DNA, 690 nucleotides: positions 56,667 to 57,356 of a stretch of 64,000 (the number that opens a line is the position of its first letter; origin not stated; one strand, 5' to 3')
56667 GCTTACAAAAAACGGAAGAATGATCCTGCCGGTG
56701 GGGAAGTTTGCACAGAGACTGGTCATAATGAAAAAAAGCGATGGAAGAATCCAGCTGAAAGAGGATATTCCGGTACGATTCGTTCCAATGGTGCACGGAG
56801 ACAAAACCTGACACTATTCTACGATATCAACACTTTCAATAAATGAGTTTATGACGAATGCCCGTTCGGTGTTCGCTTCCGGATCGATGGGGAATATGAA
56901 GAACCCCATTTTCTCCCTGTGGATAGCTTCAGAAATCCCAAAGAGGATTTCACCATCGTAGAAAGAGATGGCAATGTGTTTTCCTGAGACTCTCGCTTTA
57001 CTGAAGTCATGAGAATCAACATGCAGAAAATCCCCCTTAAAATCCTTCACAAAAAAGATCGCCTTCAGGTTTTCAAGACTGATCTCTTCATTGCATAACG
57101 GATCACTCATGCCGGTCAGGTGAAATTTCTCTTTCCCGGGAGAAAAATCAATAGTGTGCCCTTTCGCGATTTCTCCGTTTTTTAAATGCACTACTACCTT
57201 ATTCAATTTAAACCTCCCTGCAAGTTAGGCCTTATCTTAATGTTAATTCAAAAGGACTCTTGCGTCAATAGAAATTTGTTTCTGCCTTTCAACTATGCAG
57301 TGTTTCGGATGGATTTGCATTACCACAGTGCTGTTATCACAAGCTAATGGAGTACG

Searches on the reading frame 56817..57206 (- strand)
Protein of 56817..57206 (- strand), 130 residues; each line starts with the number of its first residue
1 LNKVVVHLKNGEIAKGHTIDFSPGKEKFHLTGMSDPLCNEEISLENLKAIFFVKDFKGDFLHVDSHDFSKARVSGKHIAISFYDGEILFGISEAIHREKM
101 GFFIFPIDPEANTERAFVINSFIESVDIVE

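Call 4: search_protein_families(library=pfam, proteins=[window:56817-57206:-], max_evalue=0.1)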
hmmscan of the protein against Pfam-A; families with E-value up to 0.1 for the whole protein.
window:56817-57206:- (130 aa): 1 family
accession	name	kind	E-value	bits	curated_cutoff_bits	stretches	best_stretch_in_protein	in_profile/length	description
PF22478.1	DUF6982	-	1.7e-25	90.1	24.5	1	2-129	3-133/134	Family of unknown function (DUF6982)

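Call 5: search_protein_families(library=ncbifam, proteins=[window:56817-57206:-], max_evalue=0.1)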
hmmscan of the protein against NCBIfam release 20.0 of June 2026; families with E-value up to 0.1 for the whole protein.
window:56817-57206:- (130 aa): 0 families

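Call 6: search_solved_structures(query=window:56817-57206:-, max_evalue=10, show_alignments=2)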
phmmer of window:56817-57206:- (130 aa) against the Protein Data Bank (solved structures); distinct sequences matched with E-value up to 10: 0.

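Call 8: find_homologous_proteins(query=window:56817-57206:-, max_evalue=0.001)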
Query window:56817-57206:- (130 aa): 55 proteins with E <= 0.001 among 60 candidates.
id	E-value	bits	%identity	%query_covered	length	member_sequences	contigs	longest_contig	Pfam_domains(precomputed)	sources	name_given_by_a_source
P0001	1.2e-79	283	100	100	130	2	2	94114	PF22478.2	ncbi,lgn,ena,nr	ncbi:MAG: hypothetical protein KAR40_01770 [Candidatus Sabulitectum sp.]|nr:hypothetical protein [Ca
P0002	4.0e-64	233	81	100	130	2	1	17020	PF22478.2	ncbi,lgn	-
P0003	7.2e-62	225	75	100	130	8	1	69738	PF22478.2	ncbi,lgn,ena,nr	ncbi:MAG: hypothetical protein KAH31_00285 [Candidatus Sabulitectum sp.]|nr:hypothetical protein [Ca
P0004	8.9e-62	225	75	100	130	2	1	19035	PF22478.2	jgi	-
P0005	5.2e-61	222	78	100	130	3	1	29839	PF22478.2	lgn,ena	-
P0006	1.1e-60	221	75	100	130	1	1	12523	PF22478.2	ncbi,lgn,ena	-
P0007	7.8e-54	199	74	97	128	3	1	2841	PF22478.2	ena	-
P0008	3.4e-53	197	69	100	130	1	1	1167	PF22478.2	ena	-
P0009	4.3e-53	197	69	99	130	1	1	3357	PF22478.2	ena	-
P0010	4.6e-52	194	69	100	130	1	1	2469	PF22478.2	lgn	-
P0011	4.6e-52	194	68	100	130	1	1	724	PF22478.2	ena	-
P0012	1.8e-51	192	72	95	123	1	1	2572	PF22478.2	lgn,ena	-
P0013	2.1e-51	191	67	97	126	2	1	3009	PF22478.2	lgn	-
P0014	3.6e-51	191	65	100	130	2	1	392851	PF22478.2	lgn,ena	-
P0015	7.1e-51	190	69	99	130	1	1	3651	PF22478.2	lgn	-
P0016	1.1e-50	189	67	100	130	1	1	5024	PF22478.2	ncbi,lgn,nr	ncbi:MAG: hypothetical protein GQ565_04990 [Candidatus Aegiribacteria sp.]|nr:hypothetical protein [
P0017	3.5e-50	187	65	100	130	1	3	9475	PF22478.2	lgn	-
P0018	5.2e-50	187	65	100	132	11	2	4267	PF22478.2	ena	-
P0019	1.4e-48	182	66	100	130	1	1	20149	PF22478.2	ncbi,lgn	ncbi:MAG: hypothetical protein ABFR50_00550 [Candidatus Fermentibacteria bacterium]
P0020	1.8e-48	182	66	94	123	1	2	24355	PF22478.2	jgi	jgi:hypothetical protein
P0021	2.5e-48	181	66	96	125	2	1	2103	PF22478.2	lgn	-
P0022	5.7e-47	177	67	94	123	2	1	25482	PF22478.2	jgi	-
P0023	7.9e-45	170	61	100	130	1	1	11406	PF22478.2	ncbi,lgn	-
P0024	1.1e-44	170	82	75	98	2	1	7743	PF22478.2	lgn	-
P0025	1.9e-40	156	63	99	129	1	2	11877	PF22478.2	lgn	-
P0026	8.8e-35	138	54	98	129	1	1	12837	PF22478.2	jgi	jgi:hypothetical protein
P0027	1.9e-33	133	70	70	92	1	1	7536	PF22478.2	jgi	jgi:hypothetical protein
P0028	2.6e-30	123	48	100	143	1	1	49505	PF22478.2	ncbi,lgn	-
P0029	4.6e-29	119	53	97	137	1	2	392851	PF22478.2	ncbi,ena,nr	ncbi:MAG: hypothetical protein KAH54_02760 [Candidatus Sabulitectum sp.]|nr:hypothetical protein [Ca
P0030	9.2e-28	115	50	100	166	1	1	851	PF22478.2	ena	-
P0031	3.0e-27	113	47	100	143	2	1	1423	PF22478.2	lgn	-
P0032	1.3e-26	111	44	97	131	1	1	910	PF22478.2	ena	-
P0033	8.8e-26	109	45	99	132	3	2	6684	PF22478.2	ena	-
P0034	1.0e-25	108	43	97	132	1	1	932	PF22478.2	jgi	jgi:hypothetical protein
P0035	1.6e-25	108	47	92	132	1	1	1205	PF22478.2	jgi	jgi:hypothetical protein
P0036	7.8e-25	106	47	97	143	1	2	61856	PF22478.2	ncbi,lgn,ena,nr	ncbi:MAG: hypothetical protein K8S62_03315 [Candidatus Sabulitectum sp.]|nr:hypothetical protein [Ca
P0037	9.6e-25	105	44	97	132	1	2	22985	PF22478.2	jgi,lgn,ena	jgi:hypothetical protein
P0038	1.9e-24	104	43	99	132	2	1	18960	PF22478.2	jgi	jgi:hypothetical protein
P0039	2.2e-23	101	42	99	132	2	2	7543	PF22478.2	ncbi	-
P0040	6.1e-23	99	42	97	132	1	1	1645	PF22478.2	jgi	jgi:hypothetical protein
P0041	8.8e-23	99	41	98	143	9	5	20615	PF22478.2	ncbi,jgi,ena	-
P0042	1.0e-22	99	41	97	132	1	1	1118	PF22478.2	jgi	jgi:hypothetical protein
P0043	4.4e-22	97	39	99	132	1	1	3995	PF22478.2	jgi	jgi:hypothetical protein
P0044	5.9e-22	96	41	99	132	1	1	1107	PF22478.2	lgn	-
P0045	3.0e-21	94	42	93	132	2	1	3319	PF22478.2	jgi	jgi:hypothetical protein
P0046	4.9e-21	93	40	97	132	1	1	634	PF22478.2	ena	-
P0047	7.9e-21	93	38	97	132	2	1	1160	PF22478.2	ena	-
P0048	2.7e-20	91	40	97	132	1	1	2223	PF22478.2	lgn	-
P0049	7.2e-20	89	37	99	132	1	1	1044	PF22478.2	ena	-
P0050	2.5e-18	84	44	98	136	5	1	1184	PF22478.2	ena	-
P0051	8.5e-18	83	40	98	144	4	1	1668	PF22478.2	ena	-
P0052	9.4e-18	83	40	98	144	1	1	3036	PF22478.2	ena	-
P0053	6.9e-17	80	39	92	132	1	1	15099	PF22478.2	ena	-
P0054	3.2e-13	68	43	78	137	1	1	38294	PF22478.2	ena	-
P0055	6.5e-13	67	41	81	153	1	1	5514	PF22478.2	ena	-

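Call 13: find_related_loci(query=A1, collection=genome_contigs, flank=6000)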
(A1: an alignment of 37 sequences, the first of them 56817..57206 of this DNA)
Query A1 (130 aa) in genome_contigs; peptide patterns used: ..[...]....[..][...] (x = any residue, [..] = any of these).
599 stretches matched a pattern (row limit reached: there are more); 558 encode a relative of the query (tblastn E <= 1e-3); the best 80 are kept; 80 distinct loci.
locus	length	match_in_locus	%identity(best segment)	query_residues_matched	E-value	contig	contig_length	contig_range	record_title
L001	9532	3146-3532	73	1-129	2e-59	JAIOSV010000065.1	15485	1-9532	MAG: Candidatus Sabulitectum sp. isolate SMBSF53 bin_42_k127_483391, whole genome shotgun sequence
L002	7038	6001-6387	67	1-129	7e-56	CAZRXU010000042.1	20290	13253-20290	MAG TPA_asm: uncultured bacterium isolate binchicken_co67_272 genome assembly, contig: NODE_2650_length_20290_cov_9.6590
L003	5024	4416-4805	66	1-130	4e-55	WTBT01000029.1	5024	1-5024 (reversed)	MAG: Candidatus Aegiribacteria sp. isolate GLR63 c_000000572818, whole genome shotgun sequence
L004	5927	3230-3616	64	1-129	6e-55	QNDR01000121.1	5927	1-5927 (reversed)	MAG: Candidatus Fermentibacteria bacterium isolate B71_G9 B71_Guay9_scaffold_23843, whole genome shotgun sequence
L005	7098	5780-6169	64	1-130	6e-54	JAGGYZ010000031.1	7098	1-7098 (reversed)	MAG: Candidatus Fermentibacteraceae bacterium isolate AUK191 PB_MBMC_145_c_000000000050, whole genome shotgun sequence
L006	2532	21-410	65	1-130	2e-53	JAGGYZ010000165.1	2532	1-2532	MAG: Candidatus Fermentibacteraceae bacterium isolate AUK191 PB_MBMC_145_c_000000000209, whole genome shotgun sequence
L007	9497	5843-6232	53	1-130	4e-41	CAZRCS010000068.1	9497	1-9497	MAG TPA_asm: uncultured bacterium isolate binchicken_co42_297 genome assembly, contig: NODE_12311_length_9497_cov_12.664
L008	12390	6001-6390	52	1-130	5e-40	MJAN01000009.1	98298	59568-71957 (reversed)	MAG: Candidatus Sabulitectum silens isolate JCC-6 contig00042, whole genome shotgun sequence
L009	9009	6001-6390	51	1-130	7e-40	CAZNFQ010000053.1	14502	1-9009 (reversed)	MAG TPA_asm: uncultured bacterium isolate binchicken_co42_201 genome assembly, contig: NODE_6115_length_14502_cov_9.0860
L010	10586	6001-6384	47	2-129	2e-37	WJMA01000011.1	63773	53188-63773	MAG: Candidatus Fermentibacteria bacterium isolate Bin_206 k141_474228, whole genome shotgun sequence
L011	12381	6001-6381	47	1-126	1e-36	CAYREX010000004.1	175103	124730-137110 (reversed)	MAG TPA_asm: uncultured bacterium isolate SRP332253_co2_139 genome assembly, contig: NODE_35_length_175103_cov_9.224099,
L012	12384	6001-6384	44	1-128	2e-35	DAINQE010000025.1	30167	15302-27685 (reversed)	MAG TPA_asm: Candidatus Sabulitectum sp. isolate CTOTU18748 NODE_1220_length_30167_cov_33.387985, whole genome shotgun s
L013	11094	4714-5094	48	1-126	2e-35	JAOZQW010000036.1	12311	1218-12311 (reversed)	MAG: Candidatus Fermentibacteraceae bacterium isolate GMC6.concoct.106 GMC6_5480_length_12311_cov_5.315927, whole genome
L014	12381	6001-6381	49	2-127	9e-35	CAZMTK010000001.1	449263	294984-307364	MAG TPA_asm: uncultured bacterium isolate binchicken_co27_46 genome assembly, contig: NODE_15_length_449263_cov_52.91864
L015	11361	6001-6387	49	2-129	7e-35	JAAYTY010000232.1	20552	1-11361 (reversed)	MAG: Candidatus Fermentibacteria bacterium isolate AS27yjCOA_107 199583_AS27, whole genome shotgun sequence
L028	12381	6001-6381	47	1-127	8e-30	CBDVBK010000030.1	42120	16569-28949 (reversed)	MAG TPA_asm: uncultured bacterium isolate SRR22302358_concoct_47 genome assembly, contig: ERZ25746585.168, whole genome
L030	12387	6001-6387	41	2-129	2e-29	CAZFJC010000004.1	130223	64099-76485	MAG TPA_asm: uncultured bacterium isolate binchicken_co7_184 genome assembly, contig: NODE_221_length_130223_cov_12.6318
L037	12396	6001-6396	41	1-129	6e-29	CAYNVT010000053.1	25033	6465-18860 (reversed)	MAG TPA_asm: uncultured Bacteriovoracaceae bacterium isolate SRP278314_co1_180 genome assembly, contig: NODE_2492_length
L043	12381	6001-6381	40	1-126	3e-28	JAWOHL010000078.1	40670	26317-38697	MAG: Candidatus Fermentibacteraceae bacterium isolate CWP4-2.bin.62 k191_4357960, whole genome shotgun sequence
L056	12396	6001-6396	42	2-128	6e-28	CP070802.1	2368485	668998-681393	MAG: candidate division WOR-3 bacterium isolate bin1351 chromosome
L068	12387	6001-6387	45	1-129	3e-27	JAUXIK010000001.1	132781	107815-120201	MAG: Candidatus Aegiribacteria sp. isolate CSMAG_2979 CSMAG_2979_k119_894153_length_132781_cov_9.9935, whole genome shot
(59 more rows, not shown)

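Call 20: predict_structure(alignment_id=A1)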
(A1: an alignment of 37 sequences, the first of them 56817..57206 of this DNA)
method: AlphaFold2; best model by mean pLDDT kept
length: 130 residues; sequences in the alignment: 37
mean_pLDDT: 92.1   pTM: 0.85
mean pLDDT of the five models: 92.1, 91.9, 91.6, 91.4, 90.6
residues with pLDDT >= 90: 97; 70-90: 33; 50-70: 0; < 50: 0
segments of 3 or more residues with pLDDT < 50: none
pLDDT, mean of each block of 10 residues (from residue 1): 94 95 95 89 96 90 80 89 95 93 92 95 93
secondary structure, 60 per line:
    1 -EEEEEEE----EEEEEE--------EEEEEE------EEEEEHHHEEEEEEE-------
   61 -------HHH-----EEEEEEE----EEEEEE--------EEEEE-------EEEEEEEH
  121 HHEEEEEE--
elements in order: E2-8 E13-18 E27-32 E39-43 E47-53 E76-82 E87-92 E101-105 E113-119 E123-128

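Call 22: search_protein_families(library=pfam, proteins=[L030:6416-9049:+, L068:3852-5750:+, L037:1353-2255:-, L013:5199-5846:-, L013:658-2013:+, L043:9353-10381:-, L037:2269-3465:-, L028:3241-4083:+, L043:6423-7958:+, L005:3688-5823:-], max_evalue=0.001)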
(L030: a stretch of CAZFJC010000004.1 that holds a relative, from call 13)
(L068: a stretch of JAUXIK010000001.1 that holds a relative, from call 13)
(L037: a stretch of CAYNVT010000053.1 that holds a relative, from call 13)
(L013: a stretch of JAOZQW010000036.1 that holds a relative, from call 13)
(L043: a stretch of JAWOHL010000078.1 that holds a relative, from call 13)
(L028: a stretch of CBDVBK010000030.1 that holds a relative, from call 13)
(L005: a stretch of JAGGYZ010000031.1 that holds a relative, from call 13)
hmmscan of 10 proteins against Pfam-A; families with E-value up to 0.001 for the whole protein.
L030:6416-9049:+ (878 aa): 11 families
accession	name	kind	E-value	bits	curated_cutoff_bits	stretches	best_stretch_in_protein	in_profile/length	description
PF02518.31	HATPase_c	-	8.2e-29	100.7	26.4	1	760-868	2-109/111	Histidine kinase-, DNA gyrase B-, and HSP90-like ATPase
PF08447.18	PAS_3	-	2.8e-19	69.6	25.6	1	540-625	3-88/89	PAS fold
PF13185.12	GAF_2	-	4.5e-16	59.7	28.6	1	359-499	1-136/136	GAF domain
PF13426.13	PAS_9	-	3.2e-13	50.3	27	1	237-338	1-103/103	PAS domain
PF01590.32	GAF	-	2.6e-11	44.6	22.4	1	361-498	1-133/133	GAF domain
PF00512.31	HisKA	-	1.8e-10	41.1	26.9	1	653-718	2-64/66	His Kinase A (phospho-acceptor) domain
PF00989.32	PAS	-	2.1e-10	41.1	22.6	1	229-336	3-113/113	PAS fold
PF08448.16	PAS_4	-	3.4e-07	30.9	23.1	0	234-340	2-109/110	PAS fold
PF13188.13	PAS_8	-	9.7e-07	28.9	21.8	1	228-270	2-42/65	PAS domain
PF13492.12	GAF_3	-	0.00061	20.6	27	0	448-500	78-129/129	GAF domain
PF14501.12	HATPase_c_5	-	0.0008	19.7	22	0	764-854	6-90/102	GHKL domain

L068:3852-5750:+ (633 aa): 2 families
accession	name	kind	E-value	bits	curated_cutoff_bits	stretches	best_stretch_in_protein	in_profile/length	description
PF04055.27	Radical_SAM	-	7e-23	82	29.5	1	217-365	1-156/166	Radical SAM superfamily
PF02310.24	B12-binding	-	1.4e-13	51.2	32.1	1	80-169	33-120/121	B12 binding domain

L037:1353-2255:- (301 aa): 1 family
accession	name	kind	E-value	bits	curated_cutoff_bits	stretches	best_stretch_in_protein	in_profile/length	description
PF02775.26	TPP_enzyme_C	-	7.1e-15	55.5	21.9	1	72-203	29-147/151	Thiamine pyrophosphate enzyme, C-terminal TPP binding domain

L013:5199-5846:- (216 aa): 1 family
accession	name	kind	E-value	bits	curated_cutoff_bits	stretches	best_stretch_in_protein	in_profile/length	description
PF01558.24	POR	-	9.5e-36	124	27.4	1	25-183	1-172/173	Pyruvate ferredoxin/flavodoxin oxidoreductase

L013:658-2013:+ (452 aa): 2 families
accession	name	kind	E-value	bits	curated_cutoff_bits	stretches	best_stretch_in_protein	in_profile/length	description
PF11700.14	ATG22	-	3.7e-70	237.4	24.1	2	172-445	189-472/482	Vacuole effluxer Atg22 like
PF07690.21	MFS_1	-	5.9e-22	78.5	33.4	1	57-411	9-347/347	Major Facilitator Superfamily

L043:9353-10381:- (343 aa): 3 families
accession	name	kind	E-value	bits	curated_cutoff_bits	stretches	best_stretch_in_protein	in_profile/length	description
PF00005.33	ABC_tran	-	3.4e-25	89.7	25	1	63-199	3-136/137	ABC transporter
PF13304.12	AAA_21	-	1.4e-09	38.9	27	1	158-231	224-300/304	AAA domain, putative AbiEii toxin, Type IV TA system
PF13191.12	AAA_16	-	0.00094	20.2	32.6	0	68-168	19-104/167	AAA ATPase domain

L037:2269-3465:- (399 aa): 3 families
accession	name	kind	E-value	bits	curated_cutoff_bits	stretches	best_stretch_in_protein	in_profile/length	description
PF01855.24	POR_N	-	3.1e-68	230.4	27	1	15-229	3-224/231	Pyruvate flavodoxin/ferredoxin oxidoreductase, thiamine diP-bdg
PF17147.9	PFOR_II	-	1.7e-26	93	27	1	269-375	1-101/102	Pyruvate:ferredoxin oxidoreductase core domain II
PF02780.25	Transketolase_C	-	8.9e-07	29.3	25.9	1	272-351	13-93/124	Transketolase, C-terminal domain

L028:3241-4083:+ (281 aa): 0 families

L043:6423-7958:+ (512 aa): 0 families

L005:3688-5823:- (712 aa): 1 family
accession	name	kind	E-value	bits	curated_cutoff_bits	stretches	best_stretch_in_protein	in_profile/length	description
PF01326.24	PPDK_N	-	2.9e-28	99.5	27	1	412-709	4-308/328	Pyruvate phosphate dikinase, AMP/ATP-binding domain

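Call 24: fold_search(model_id=the predicted structure, library=pdb)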
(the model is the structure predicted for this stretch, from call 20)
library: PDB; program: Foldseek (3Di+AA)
matches with E <= 10: 1125; with E <= 0.001: 0
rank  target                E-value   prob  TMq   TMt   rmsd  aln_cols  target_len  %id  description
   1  3otp_F                3.6e-02  0.28  0.21  0.11  15.2       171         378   13  Crystal structure of the DegP dodecamer with a model substrate (released 2011-01-19)
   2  3otp_A                4.0e-02  0.30  0.23  0.12  14.8       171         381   13  Crystal structure of the DegP dodecamer with a model substrate (released 2011-01-19)
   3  5zcj_C                4.4e-02  0.89  0.30  0.32  12.4       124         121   13  Crystal structure of complex (released 2018-06-27)
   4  3kuf                  4.7e-02  0.82  0.28  0.33  13.5       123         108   10  The Crystal Structure of the Tudor Domains from FXR1 (released 2010-01-05)
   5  9cux                  4.7e-02  0.60  0.25  0.17  11.6       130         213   17  Crystal Structure of SETDB1 Tudor domain in complex with UNC100016 (released 2024-10-02)
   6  5kh6                  4.9e-02  0.60  0.25  0.17  12.6       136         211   17  SETDB1 in complex with a fragment candidate (released 2016-09-21)
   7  6jjk_F                5.5e-02  0.28  0.21  0.11  15.5       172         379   13  Crystal structure of the DegP dodecamer with a modulator (released 2020-09-02)
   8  4a54_MODEL_1_A        6.1e-02  0.99  0.36  0.47  10.0        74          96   16  Structural basis of the Dcp1:Dcp2 mRNA decapping complex activation by Edc3 and Scd6 (released 2012-02-01)
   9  5ke3                  6.4e-02  0.69  0.27  0.18  12.6       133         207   16  Crystal structure of SETDB1 Tudor domain in complex with fragment MRT0181a (released 2016-08-03)
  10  1m5q_A                7.2e-02  1.00  0.35  0.36   3.5        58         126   17  Crystal structure of a novel Sm-like archaeal protein from Pyrobaculum aerophilum (released 2003-03-18)
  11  3o8v                  7.2e-02  0.80  0.28  0.35  14.2       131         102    8  Crystal Structure of the Tudor Domains from FXR1 (released 2010-08-18)
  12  4x34_B                7.2e-02  0.77  0.30  0.32  12.2       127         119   11  Crystal structure of the 53BP1 tandem tudor domain in complex with p53K381acK382me2 (released 2015-03-04)
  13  9ckj_F                7.2e-02  0.54  0.25  0.27  12.4       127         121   10  Co-crystal structure of 53BP1 tandem Tudor domains in complex with UNC9512 (released 2024-10-30)
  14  6jie_A                7.5e-02  0.99  0.28  0.46   5.7        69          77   19  YaeO bound to Magnesium from Vibrio cholerae O395 (released 2019-12-11)
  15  5gan_b                7.5e-02  0.98  0.32  0.50  10.7        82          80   11  The overall structure of the yeast spliceosomal U4/U6.U5 tri-snRNP at 3.7 Angstrom (released 2016-01-27)
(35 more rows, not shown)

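Call 25: search_protein_representatives(alignment_id=A1)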
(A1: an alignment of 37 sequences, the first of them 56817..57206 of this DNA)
Query: 37 sequences, 131 profile positions. Proteins with E-value up to 0.001 (for the whole library): 2102; up to 1e-10: 1234; up to 1e-30: 237. The best 150 are listed.
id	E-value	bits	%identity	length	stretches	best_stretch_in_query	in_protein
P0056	3.0e-67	240.7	-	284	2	2-129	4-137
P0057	1.6e-50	186.6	-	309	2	2-130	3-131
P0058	1.3e-44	167.4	-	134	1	2-129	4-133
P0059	3.0e-44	166.3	-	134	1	2-129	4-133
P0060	7.8e-43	161.7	-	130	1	1-130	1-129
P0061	1.1e-42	161.2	-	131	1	1-130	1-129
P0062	2.4e-42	160.1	-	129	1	1-128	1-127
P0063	6.0e-42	158.8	-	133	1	2-130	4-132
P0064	1.1e-41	158.0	-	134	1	2-129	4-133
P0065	2.0e-41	157.1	-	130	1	1-128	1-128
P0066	1.6e-40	154.2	-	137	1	2-129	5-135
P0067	1.7e-40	154.1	-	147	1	2-129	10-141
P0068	3.1e-40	153.3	-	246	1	3-129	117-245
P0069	3.8e-40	153.0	-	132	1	2-128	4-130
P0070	7.7e-40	152.0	-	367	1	2-130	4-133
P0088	1.1e-37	145.0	-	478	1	3-128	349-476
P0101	1.5e-36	141.4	-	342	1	3-129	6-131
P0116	1.8e-35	137.9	-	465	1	2-129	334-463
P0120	3.0e-35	137.1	-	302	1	2-130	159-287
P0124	5.5e-35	136.3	-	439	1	2-130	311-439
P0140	4.0e-34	133.5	-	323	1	2-129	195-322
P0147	8.3e-34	132.5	-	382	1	2-129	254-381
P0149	8.5e-34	132.5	-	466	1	3-129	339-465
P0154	1.0e-33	132.2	-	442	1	2-130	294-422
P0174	2.7e-33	130.8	-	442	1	2-129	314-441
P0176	3.0e-33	130.7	-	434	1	2-129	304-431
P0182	4.8e-33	130.0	-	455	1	2-129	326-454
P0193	7.1e-33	129.5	-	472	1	2-130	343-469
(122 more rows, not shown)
